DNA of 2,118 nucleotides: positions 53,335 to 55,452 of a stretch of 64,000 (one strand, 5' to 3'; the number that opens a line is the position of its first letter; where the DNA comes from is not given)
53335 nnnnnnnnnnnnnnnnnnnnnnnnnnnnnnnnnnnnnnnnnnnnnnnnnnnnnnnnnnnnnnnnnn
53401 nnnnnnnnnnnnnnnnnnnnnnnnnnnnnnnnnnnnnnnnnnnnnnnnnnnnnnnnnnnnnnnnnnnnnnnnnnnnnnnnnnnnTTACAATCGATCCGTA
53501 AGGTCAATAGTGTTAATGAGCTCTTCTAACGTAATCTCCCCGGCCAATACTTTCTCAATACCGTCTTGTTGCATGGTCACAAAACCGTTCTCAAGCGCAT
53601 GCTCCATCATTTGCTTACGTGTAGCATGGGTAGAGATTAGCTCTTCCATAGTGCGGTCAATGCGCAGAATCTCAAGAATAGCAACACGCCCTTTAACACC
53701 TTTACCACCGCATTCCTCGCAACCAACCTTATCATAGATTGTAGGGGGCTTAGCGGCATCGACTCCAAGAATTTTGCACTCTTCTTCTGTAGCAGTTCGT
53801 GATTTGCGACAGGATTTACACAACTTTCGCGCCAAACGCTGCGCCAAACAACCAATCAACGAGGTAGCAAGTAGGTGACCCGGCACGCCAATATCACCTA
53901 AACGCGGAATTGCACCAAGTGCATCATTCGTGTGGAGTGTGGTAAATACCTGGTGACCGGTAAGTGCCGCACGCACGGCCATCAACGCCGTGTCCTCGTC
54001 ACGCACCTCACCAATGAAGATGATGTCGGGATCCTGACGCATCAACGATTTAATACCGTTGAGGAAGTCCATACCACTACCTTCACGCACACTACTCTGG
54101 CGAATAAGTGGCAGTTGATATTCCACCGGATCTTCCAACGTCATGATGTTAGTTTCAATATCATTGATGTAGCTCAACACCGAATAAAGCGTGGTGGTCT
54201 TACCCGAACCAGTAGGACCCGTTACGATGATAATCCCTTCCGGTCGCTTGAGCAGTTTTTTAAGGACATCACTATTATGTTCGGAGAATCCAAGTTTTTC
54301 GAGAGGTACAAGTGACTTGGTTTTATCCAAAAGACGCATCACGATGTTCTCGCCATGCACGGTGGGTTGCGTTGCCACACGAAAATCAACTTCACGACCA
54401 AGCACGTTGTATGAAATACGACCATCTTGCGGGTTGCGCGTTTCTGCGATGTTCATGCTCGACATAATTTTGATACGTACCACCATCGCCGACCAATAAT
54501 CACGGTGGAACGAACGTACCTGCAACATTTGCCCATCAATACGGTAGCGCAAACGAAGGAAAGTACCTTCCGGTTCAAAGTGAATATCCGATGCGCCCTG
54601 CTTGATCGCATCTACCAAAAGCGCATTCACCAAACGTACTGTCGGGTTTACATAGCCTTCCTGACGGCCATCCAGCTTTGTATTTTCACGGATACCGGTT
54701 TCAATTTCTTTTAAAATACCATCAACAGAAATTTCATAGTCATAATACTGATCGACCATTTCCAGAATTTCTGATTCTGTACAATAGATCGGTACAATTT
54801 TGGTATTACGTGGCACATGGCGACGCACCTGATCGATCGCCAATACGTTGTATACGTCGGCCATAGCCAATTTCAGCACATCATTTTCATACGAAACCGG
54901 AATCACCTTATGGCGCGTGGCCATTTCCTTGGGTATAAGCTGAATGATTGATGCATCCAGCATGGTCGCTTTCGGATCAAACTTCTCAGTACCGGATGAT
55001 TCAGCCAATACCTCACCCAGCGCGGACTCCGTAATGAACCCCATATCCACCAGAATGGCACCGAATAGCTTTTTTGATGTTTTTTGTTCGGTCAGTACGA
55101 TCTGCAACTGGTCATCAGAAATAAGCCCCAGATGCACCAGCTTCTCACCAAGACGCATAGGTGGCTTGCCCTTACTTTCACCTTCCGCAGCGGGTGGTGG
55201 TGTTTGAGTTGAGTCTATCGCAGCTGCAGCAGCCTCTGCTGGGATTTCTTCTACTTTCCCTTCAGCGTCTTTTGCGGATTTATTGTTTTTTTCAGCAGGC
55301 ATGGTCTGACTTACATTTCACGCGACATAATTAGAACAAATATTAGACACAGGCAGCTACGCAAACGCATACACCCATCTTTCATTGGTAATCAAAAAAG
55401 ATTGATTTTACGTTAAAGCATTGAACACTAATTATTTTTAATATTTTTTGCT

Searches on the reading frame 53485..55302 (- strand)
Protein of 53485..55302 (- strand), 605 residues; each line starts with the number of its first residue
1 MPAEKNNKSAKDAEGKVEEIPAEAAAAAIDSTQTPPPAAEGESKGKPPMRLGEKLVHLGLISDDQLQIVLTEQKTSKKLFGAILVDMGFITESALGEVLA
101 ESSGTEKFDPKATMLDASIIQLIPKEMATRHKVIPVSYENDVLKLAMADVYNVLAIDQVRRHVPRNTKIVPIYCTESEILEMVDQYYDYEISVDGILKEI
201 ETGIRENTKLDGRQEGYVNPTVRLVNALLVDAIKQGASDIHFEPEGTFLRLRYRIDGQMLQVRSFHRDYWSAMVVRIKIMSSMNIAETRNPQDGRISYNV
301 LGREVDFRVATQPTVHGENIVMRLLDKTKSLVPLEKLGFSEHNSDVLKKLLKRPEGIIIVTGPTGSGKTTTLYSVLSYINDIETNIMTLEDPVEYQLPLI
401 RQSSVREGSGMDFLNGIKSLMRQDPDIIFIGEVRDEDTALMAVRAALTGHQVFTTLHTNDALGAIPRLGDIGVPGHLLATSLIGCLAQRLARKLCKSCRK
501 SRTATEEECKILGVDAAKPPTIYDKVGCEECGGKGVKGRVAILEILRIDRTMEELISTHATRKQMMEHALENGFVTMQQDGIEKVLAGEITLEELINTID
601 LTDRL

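Call 5: search_protein_families(library=pfam, proteins=[window:53485-55302:-], max_evalue=0.01)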
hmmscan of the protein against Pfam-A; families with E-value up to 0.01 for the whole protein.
window:53485-55302:- (605 aa): 10 families
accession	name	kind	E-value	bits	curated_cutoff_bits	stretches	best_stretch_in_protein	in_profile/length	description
PF00437.27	T2SSE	-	6.7e-124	413.7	24.9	1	219-595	6-368/370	Type II/IV secretion system protein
PF05157.20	MshEN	-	7e-16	58.4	23.1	1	108-190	6-87/90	MshEN domain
PF13401.12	AAA_22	-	0.0012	19.6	27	1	354-379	4-29/130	AAA domain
PF13173.12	AAA_14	-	0.0021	18.5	27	1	356-447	3-85/129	AAA domain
PF25199.1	nSTAND_NTPase5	-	0.0026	18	34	1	352-381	38-68/145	Novel STAND NTPase 5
PF20720.3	nSTAND3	-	0.0035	17.5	27.2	1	354-393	16-55/155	Novel STAND NTPase 3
PF13555.12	AAA_29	-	0.0037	17.4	27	0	353-372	20-39/61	P-loop containing region of AAA domain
PF13604.12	AAA_30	-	0.0043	17.3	27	1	344-378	7-41/191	AAA domain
PF13191.12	AAA_16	-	0.0078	17.2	32.6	0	353-381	23-50/167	AAA ATPase domain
PF00004.35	AAA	-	0.0096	16.8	21.2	0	358-433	1-66/131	ATPase family associated with various cellular activities (AAA)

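Call 6: search_protein_families(library=ncbifam, proteins=[window:53485-55302:-], max_evalue=0.01)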
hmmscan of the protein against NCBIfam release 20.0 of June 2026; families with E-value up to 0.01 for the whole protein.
window:53485-55302:- (605 aa): 25 families
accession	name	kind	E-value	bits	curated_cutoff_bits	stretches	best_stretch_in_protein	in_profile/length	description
TIGR02533.1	type_II_gspE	equivalog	1.5e-153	511.9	630.25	1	121-597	2-484/486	type II secretion system ATPase GspE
TIGR02538.1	type_IV_pilB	equivalog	5.4e-152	507.3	675.65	1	51-597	2-560/564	type IV-A pilus assembly ATPase PilB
NF053534.1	T4PilAsmATPsTfpB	equivalog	6.4e-126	421.1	850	1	91-598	64-581/584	type IV pilus assembly ATPase TfpB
NF007755.0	PRK10436.1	equivalog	1e-114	383.8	617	1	126-599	12-459/465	type II secretion system protein GspE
NF041000.1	ATPase_ComGA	equivalog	1.1e-73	247.6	300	1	227-491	2-265/267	competence type IV pilus ATPase ComGA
TIGR01420.1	pilT_fam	subfamily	1.6e-56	192.1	319.1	1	226-494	3-271/343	PilT/PilU family type 4a pilus ATPase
TIGR02525.1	plasmid_TraJ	equivalog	5.3e-22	78.3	368.3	1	331-468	129-269/372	plasmid transfer ATPase TraJ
NF058587.1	archaellum_moto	equivalog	6.6e-19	68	550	1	357-474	277-401/527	archaellum flagellar ATPase motor FlaI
TIGR02524.1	dot_icm_DotB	equivalog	2.2e-18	66.6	463.3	1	352-468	131-256/358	Dot/Icm type IV secretion system ATPase DotB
NF053729.1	c-di-GMP_motif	domain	4.3e-17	61.6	38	1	50-101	1-52/53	cyclic di-GMP-binding domain-containing protein, MshE-related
TIGR02782.1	TrbB_P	equivalog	5.7e-16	58.7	304.55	1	339-469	121-253/303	P-type conjugative transfer ATPase TrbB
NF008411.1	PRK11234.1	equivalog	1.1e-15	57.1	1170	1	29-188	465-618/723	cyclic di-3',5'-guanylate-activated glycosyltransferase NfrB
NF010407.0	PRK13833.1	subfamily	8.3e-14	51.7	499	1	357-470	146-261/323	conjugal transfer protein TrbB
NF012033.0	PRK15489.1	equivalog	6.5e-13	47.7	537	1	45-180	487-620/703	glycosyl transferase family protein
TIGR02788.1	VirB11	equivalog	1.2e-12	47.5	249.95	1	342-468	132-262/308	P-type DNA transfer ATPase VirB11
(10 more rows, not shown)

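Call 66: search_solved_structures(query=window:53488-55302:-, max_evalue=1e-20)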
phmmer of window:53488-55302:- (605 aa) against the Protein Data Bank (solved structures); distinct sequences matched with E-value up to 1e-20: 21.
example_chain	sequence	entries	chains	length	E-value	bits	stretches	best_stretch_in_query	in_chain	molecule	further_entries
6f8l_G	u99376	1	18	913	1.8e-127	429.4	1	43-600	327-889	Type IV pilus assembly protein PilF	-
3jc8_Ba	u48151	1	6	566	4.3e-123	415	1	50-597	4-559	Type IV-A pilus assembly ATPase PilB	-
5zfr_A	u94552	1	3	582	8.3e-113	381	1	49-597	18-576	Type IV pilus biogenesis ATPase PilB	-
6olj_C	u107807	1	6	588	2e-111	376.5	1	49-597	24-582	Type IV pilus biogenesis ATPase PilB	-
5tsg_B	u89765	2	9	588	3.3e-111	375.7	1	49-597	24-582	Type IV pilus biogenesis ATPase PilB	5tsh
1p9r_A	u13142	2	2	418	1.3e-108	367.1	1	219-596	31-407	General secretion pathway protein E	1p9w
4ksr_A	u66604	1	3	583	2.7e-108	366.1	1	219-597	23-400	Type II secretion system protein E, Hemolysin-coregulated protein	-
4kss_A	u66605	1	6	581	2.8e-108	366.1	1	219-597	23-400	Type II secretion system protein E, hemolysin-coregulated protein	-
4pht_A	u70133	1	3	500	4.9e-108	365.3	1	219-597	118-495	General secretory pathway protein E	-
6ejf_A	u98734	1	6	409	4.4e-93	315.9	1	224-600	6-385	Type IV pilus assembly protein PilF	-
5oiu_A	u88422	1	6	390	5.7e-93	315.5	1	223-596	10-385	Type IV pilus assembly protein PilF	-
5it5_F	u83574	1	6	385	6.2e-93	315.4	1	224-596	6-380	ATP binding motif-containing protein PilF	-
8dze_A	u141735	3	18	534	2.4e-33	118.7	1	326-603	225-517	BfpD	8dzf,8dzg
2ewv_A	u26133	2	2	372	8.7e-33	116.8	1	227-473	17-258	twitching motility protein PilT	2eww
2gsz_A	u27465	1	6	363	1.2e-32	116.4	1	228-472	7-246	twitching motility protein PilT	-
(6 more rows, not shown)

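Call 69: search_dna_similar(query=window:53488-55302:-, collection=plasmids, mode=protein, max_rows=40, max_evalue=1e-40)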
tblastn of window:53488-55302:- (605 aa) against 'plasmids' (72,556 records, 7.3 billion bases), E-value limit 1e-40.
Records with a match: 882; places in all: 936; records where one place covers at least 80% of the query: 48.
Best place of each record, by identity: <60% 882.
By first word of the organism name: Escherichia 427; Pseudomonas 150; Ralstonia 111; Paraburkholderia 10; Burkholderia 10; Bradyrhizobium 8; Aliiroseovarius 8; Acinetobacter 7; Cupriavidus 7; Providencia 6; and 85 more.
By predicted mobility (MOB-suite, as given by PLSDB): non-mobilizable 582; mobilizable 181; conjugative 119.
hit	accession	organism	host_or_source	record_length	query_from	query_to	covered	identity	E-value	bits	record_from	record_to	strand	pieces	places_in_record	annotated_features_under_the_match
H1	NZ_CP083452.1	Comamonas odontotermitis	cell culture,cucumber rhizosphere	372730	39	595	92%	38.8%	1e-93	322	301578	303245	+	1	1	gspE: type II secretion system ATPase GspE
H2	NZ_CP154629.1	Acetoanaerobium noterae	cell culture,Sludge of a digestion ...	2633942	49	596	91%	38.7%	2e-115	385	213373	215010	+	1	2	none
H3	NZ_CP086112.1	Skermanella rosea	single cell,hydrocarbon-contaminated ...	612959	50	596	90%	38.7%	1e-89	311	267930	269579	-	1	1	ATPase, T2SS/T4P/T4SS family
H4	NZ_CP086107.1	Skermanella mucosa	single cell,crude oil contaminated ...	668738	50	596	90%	38.7%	1e-89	310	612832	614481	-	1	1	ATPase, T2SS/T4P/T4SS family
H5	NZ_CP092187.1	Deinococcus sp. KNUC1210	Setaria viridis,cell ...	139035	51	596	90%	38.3%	9e-97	332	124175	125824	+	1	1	ATPase, T2SS/T4P/T4SS family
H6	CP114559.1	Candidatus Manganitrophus sp.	activated carbon metagenome,metagenomic ...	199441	49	600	91%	36.8%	4e-96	330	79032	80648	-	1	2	ATPase, T2SS/T4P/T4SS family | prepilin-type N-terminal cleavage/methylation domain-containing ...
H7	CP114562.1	Candidatus Manganitrophus sp.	activated carbon metagenome,metagenomic ...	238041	49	600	91%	36.8%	4e-96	330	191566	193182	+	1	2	ATPase, T2SS/T4P/T4SS family | prepilin-type N-terminal cleavage/methylation domain-containing ...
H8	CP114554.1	Candidatus Manganitrophus sp.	activated carbon metagenome,metagenomic ...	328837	49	600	91%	36.8%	4e-96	330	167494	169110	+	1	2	ATPase, T2SS/T4P/T4SS family | prepilin-type N-terminal cleavage/methylation domain-containing ...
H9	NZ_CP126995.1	Acidisoma sp. PAMC 29798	cell culture,lichen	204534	31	599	94%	35.2%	1e-90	313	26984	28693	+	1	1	GspE/PulE family protein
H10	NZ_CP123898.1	Methylomonas sp. UP202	pure culture,canal sediment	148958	74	600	87%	37.5%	1e-94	325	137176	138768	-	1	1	GspE/PulE family protein | type II secretion system F family protein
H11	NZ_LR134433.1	Legionella adelaidensis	environmental,Cooling tower water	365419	49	599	91%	35.3%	1e-91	316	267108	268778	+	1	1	GspE/PulE family protein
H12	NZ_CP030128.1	Indioceanicola profundi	sediment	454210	83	596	85%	37.7%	2e-88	307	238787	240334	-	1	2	ATPase, T2SS/T4P/T4SS family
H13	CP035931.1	Acinetobacter baumannii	Homo sapiens,blood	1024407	123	600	79%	40.4%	6e-95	326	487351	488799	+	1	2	gspE: type II secretion system protein GspE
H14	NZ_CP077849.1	Acinetobacter baumannii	Homo sapiens,Rectal swab_P28_BU14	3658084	123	600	79%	40.4%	6e-95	326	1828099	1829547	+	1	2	none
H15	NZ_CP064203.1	Acinetobacter baumannii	Homo sapiens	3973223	123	600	79%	40.4%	6e-95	326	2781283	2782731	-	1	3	none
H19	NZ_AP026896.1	Aeromonas caviae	Microbe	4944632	41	552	85%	37.2%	2e-92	318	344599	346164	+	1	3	none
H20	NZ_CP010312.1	Geoalkalibacter subterraneus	-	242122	49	596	91%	33.8%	5e-90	312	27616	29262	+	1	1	GspE/PulE family protein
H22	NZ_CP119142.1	Neisseria gonorrhoeae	Homo sapiens,whole organism,synovial ...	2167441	55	600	90%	33.6%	4e-79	280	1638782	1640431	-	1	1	none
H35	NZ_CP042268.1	Pseudomonas aeruginosa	Homo sapiens,sputum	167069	220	596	62%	47.2%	2e-100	342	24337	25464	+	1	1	xcpR: GspE family T2SS ATPase variant XcpR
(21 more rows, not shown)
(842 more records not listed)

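Call 70: get_annotated_region(hit=H19, flank=12000)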
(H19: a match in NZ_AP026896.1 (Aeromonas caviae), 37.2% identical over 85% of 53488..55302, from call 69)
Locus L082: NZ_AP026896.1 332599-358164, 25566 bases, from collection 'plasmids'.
description: Aeromonas caviae strain KAM479 plasmid pKAM479_3, complete sequence
organism: Aeromonas caviae (NCBI taxid 648)
taxonomy: Bacteria; Pseudomonadota; Gammaproteobacteria; Aeromonadales; Aeromonadaceae; Aeromonas; Aeromonas caviae
host: -; source: Microbe; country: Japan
typing (MOB-suite, as given by PLSDB): non-mobilizable
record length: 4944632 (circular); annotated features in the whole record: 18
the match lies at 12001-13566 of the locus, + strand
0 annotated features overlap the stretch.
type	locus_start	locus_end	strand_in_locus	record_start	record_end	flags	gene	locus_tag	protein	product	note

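Call 72: search_protein_families(library=pfam, proteins=[L082:4520-5431:+, L082:5474-6349:+, L082:6349-6942:+, L082:6942-7589:+, L082:7595-7918:+, L082:8018-9763:+, L082:9915-10802:+, L082:10751-11935:+, L082:12010-13722:+, L082:13770-14990:+], max_evalue=0.01)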
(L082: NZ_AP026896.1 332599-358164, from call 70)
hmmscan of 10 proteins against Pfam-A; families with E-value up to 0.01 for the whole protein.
L082:4520-5431:+ (303 aa): 0 families

L082:5474-6349:+ (291 aa): 0 families

L082:6349-6942:+ (197 aa): 1 family
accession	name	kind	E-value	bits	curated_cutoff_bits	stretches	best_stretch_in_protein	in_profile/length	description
PF05137.18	PilN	-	8.9e-07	29.3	22.8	1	118-189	2-74/78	Fimbrial assembly protein (PilN)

L082:6942-7589:+ (215 aa): 2 families
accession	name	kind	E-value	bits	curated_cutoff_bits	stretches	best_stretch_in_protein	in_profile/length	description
PF04350.18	PilO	-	0.0001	22.9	22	1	82-199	18-132/145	Pilus assembly protein, PilO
PF04612.17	T2SSM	-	0.00011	22.8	27.8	1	15-66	9-60/160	Type II secretion system (T2SS), protein M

L082:7595-7918:+ (107 aa): 0 families

L082:8018-9763:+ (581 aa): 3 families
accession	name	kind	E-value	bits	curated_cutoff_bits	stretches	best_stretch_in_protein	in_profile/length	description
PF00263.26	Secretin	-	2e-38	132.1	27.5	1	379-558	2-169/169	Bacterial type II and III secretion system protein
PF07655.18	Secretin_N_2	-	7.1e-23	81.4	23.4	1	148-251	1-91/91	Secretin N-terminal domain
PF07660.19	STN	-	1.6e-05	25.1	28.4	1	96-141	1-49/52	Secretin and TonB N terminus short domain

L082:9915-10802:+ (295 aa): 5 families
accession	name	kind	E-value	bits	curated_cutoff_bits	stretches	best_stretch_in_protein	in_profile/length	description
PF13401.12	AAA_22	-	1.8e-29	103.1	27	1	42-173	4-130/130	AAA domain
PF13191.12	AAA_16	-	1.8e-08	35.5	32.6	1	41-158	23-164/167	AAA ATPase domain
PF00004.35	AAA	-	0.00036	21.4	21.2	1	48-138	3-70/131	ATPase family associated with various cellular activities (AAA)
PF09848.15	SLFN-g3_helicase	-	0.0015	18.3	24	1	48-139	6-93/354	Schlafen group 3, DNA/RNA helicase domain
PF01637.24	ATPase_2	-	0.0022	18.3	33.2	0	32-137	9-122/225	ATPase domain predominantly from Archaea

L082:10751-11935:+ (394 aa): 13 families
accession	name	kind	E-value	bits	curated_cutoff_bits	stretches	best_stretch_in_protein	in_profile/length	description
PF14559.12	TPR_19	-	2.9e-15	56.8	25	2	253-311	1-59/68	Tetratricopeptide repeat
PF13432.12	TPR_16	-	2.7e-11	44.1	32.7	3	253-304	7-58/65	Tetratricopeptide repeat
PF13428.12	TPR_14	-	1.3e-09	38.2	23.5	2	245-285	3-43/44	Tetratricopeptide repeat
PF07719.23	TPR_2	-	3.6e-07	30.2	27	0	248-274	6-32/34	Tetratricopeptide repeat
PF00515.34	TPR_1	-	1.2e-06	28.5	27.8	0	214-242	6-34/34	Tetratricopeptide repeat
PF12569.14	NatA_aux_su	-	1.8e-06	27.6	33.3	1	277-372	4-100/515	N-terminal acetyltransferase A, auxiliary subunit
PF24575.1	TPR_Slam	-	3.4e-06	27.9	35.2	1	204-264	44-102/104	Surface lipoprotein assembly modifier, N-terminal TPR repeats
PF23914.1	TPR_CcmH_CycH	-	1.8e-05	25.1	42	0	219-298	60-142/158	Cytochrome c-type biogenesis protein H TPR domain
PF13414.12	TPR_11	-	4.4e-05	23.5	26.8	1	254-284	5-35/42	TPR repeat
PF13424.12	TPR_12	-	0.00036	21.1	30.1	0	208-273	2-75/77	Tetratricopeptide repeat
PF20308.4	TPR-S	-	0.00076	20.5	27.6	0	231-285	8-59/102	Tetratricopeptide Repeats-Sensor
PF03704.23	BTAD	-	0.00095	20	22.1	0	195-269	49-122/146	Bacterial transcriptional activator domain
PF13181.12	TPR_8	-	0.0028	18.1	25.7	0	248-275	6-33/34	Tetratricopeptide repeat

L082:12010-13722:+ (570 aa): 8 families
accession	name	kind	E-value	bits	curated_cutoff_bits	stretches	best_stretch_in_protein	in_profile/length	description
PF00437.27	T2SSE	-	7.6e-128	426.7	24.9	1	180-564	3-370/370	Type II/IV secretion system protein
PF05157.20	MshEN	-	5e-19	68.5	23.1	1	62-149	1-88/90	MshEN domain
PF25199.1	nSTAND_NTPase5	-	6.6e-05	23.2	34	1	311-366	32-89/145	Novel STAND NTPase 5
PF13191.12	AAA_16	-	0.00016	22.6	32.6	1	316-367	22-64/167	AAA ATPase domain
PF13401.12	AAA_22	-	0.00016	22.4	27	1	318-358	4-44/130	AAA domain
PF13555.12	AAA_29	-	0.00039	20.5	27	0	318-336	21-39/61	P-loop containing region of AAA domain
PF11165.13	DUF2949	-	0.00052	20.9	24.2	1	10-55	4-49/56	Protein of unknown function (DUF2949)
PF04851.21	ResIII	-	0.0063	16.9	22.5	0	308-353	12-59/164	Type III restriction enzyme, res subunit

L082:13770-14990:+ (406 aa): 1 family
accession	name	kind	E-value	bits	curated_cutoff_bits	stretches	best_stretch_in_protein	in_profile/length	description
PF00482.28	T2SSF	-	4.8e-59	198.2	25.2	2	273-395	1-125/125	Type II secretion system (T2SS), protein F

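Call 84: find_homologous_proteins(query=L082:5474-6346:+, max_evalue=0.001)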
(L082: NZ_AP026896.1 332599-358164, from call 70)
Query L082:5474-6346:+ (291 aa): 97 proteins with E <= 0.001 among 6088 candidates.
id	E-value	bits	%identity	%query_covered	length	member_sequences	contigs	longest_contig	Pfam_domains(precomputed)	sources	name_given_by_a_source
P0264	1.9e-182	623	99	99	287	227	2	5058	-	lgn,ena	-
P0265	7.2e-163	558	88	98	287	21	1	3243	-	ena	-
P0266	9.5e-163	558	87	99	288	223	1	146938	-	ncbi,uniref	ncbi:MSHA biogenesis protein MshI [Aeromonas media]|uniref:MSHA biogenesis protein MshI n=1 Tax=Aero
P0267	4.6e-162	556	87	98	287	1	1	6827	-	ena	-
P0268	5.0e-161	552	86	99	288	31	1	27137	-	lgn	-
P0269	1.2e-159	548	87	99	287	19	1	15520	-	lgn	-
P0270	8.6e-158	542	86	98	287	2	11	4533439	-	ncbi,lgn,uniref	ncbi:MSHA biogenesis protein MshI [Aeromonas sp. NJAU223]|uniref:MSHA biogenesis protein MshI n=1 Ta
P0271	1.2e-157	541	86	98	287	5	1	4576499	-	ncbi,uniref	ncbi:MSHA biogenesis protein MshI [Aeromonas veronii]|uniref:MSHA biogenesis protein MshI n=1 Tax=Ae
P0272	5.6e-156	536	85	98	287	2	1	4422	-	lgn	-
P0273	1.7e-154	531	83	99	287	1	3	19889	-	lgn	-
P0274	3.3e-152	524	83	98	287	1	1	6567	-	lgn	-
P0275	3.8e-149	513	81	98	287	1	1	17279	-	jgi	jgi:MSHA biogenesis protein MshI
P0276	5.4e-149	513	81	98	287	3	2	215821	-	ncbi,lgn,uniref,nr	ncbi:MSHA biogenesis protein MshI [Aeromonas bestiarum]|uniref:MSHA biogenesis protein MshI n=1 Tax=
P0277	9.7e-149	512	81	98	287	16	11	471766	-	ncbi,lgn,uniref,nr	ncbi:MSHA biogenesis protein MshI [Aeromonas bestiarum]|uniref:MSHA biogenesis protein MshI n=1 Tax=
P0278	5.0e-148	510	81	98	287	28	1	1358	-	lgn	-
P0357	1.6e-17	82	28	81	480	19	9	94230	PF05137.19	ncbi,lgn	-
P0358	2.2e-16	78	31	68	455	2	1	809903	-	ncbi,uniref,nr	ncbi:MSHA biogenesis protein MshI [Vibrio sp. CK2-1]|uniref:MSHA biogenesis protein MshI n=1 Tax=Vib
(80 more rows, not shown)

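Call 103: get_annotated_region(hit=H22, flank=200)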
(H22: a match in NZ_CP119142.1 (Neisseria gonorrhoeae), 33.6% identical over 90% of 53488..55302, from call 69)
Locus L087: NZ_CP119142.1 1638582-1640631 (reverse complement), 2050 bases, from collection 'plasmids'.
description: Neisseria gonorrhoeae strain 2022NG-0032 plasmid p2022NG-0032_1, complete sequence
organism: Neisseria gonorrhoeae (NCBI taxid 485)
taxonomy: Bacteria; Pseudomonadota; Betaproteobacteria; Neisseriales; Neisseriaceae; Neisseria; Neisseria gonorrhoeae
host: -; source: Homo sapiens,whole organism,synovial fluid; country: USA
typing (MOB-suite, as given by PLSDB): non-mobilizable
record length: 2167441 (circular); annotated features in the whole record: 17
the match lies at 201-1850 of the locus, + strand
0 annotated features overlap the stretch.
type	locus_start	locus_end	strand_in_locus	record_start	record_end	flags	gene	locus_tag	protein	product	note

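Call 104: get_annotated_region(hit=H20, flank=6000)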
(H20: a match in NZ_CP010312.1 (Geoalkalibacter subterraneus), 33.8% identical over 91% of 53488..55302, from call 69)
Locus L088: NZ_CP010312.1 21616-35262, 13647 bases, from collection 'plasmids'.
description: Geoalkalibacter subterraneus strain Red1 plasmid pGSUB1, complete sequence
organism: Geoalkalibacter subterraneus (NCBI taxid 483547)
taxonomy: Bacteria; Thermodesulfobacteriota; Desulfuromonadia; Desulfuromonadales; Geoalkalibacteraceae; Geoalkalibacter; Geoalkalibacter subterraneus
host: -; source: -; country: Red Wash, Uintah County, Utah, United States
typing (MOB-suite, as given by PLSDB): non-mobilizable
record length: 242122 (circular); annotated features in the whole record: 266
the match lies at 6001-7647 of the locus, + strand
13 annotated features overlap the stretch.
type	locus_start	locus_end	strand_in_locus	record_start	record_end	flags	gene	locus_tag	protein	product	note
CDS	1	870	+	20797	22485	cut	-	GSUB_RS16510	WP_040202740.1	hypothetical protein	-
CDS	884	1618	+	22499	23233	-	-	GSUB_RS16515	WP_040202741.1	PilZ domain-containing protein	-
CDS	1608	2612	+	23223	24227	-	-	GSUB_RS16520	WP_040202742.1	hypothetical protein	-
CDS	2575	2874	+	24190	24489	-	-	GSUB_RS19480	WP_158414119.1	hypothetical protein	-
CDS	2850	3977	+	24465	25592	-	-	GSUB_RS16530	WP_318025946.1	type IV pilus twitching motility protein PilT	GO:0043107 - type IV pilus-dependent motility [Evidence IEA]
CDS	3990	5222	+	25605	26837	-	-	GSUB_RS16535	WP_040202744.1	type II secretion system F family protein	-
CDS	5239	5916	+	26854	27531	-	-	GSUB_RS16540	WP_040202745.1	PilZ domain-containing protein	-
CDS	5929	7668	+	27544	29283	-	-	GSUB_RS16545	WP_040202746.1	GspE/PulE family protein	-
CDS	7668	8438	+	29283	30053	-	-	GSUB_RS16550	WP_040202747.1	A24 family peptidase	-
CDS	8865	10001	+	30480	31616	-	-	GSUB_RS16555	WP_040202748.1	hypothetical protein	-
CDS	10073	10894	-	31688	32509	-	trfA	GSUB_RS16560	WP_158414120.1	plasmid replication initiator TrfA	-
CDS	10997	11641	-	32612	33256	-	-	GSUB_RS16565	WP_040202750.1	hypothetical protein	-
CDS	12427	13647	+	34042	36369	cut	mobH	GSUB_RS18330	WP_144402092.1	MobH family relaxase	-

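Call 105: get_annotated_region(hit=H35, flank=300)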
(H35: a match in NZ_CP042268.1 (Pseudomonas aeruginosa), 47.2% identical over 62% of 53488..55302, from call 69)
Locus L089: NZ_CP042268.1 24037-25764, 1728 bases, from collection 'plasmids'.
description: Pseudomonas aeruginosa strain HOU1 plasmid pHOU1-1, complete sequence
organism: Pseudomonas aeruginosa (NCBI taxid 287)
taxonomy: Bacteria; Pseudomonadota; Gammaproteobacteria; Pseudomonadales; Pseudomonadaceae; Pseudomonas; Pseudomonas aeruginosa
host: -; source: Homo sapiens,sputum; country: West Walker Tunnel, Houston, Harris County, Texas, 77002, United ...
typing (MOB-suite, as given by PLSDB): non-mobilizable
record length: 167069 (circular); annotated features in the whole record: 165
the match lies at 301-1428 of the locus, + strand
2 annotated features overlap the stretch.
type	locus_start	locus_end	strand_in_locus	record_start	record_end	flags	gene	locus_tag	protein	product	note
CDS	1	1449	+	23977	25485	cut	xcpR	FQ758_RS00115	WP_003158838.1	GspE family T2SS ATPase variant XcpR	-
CDS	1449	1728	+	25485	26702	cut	xcpS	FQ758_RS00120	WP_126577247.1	GspF family T2SS innner membrane protein variant XcpS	-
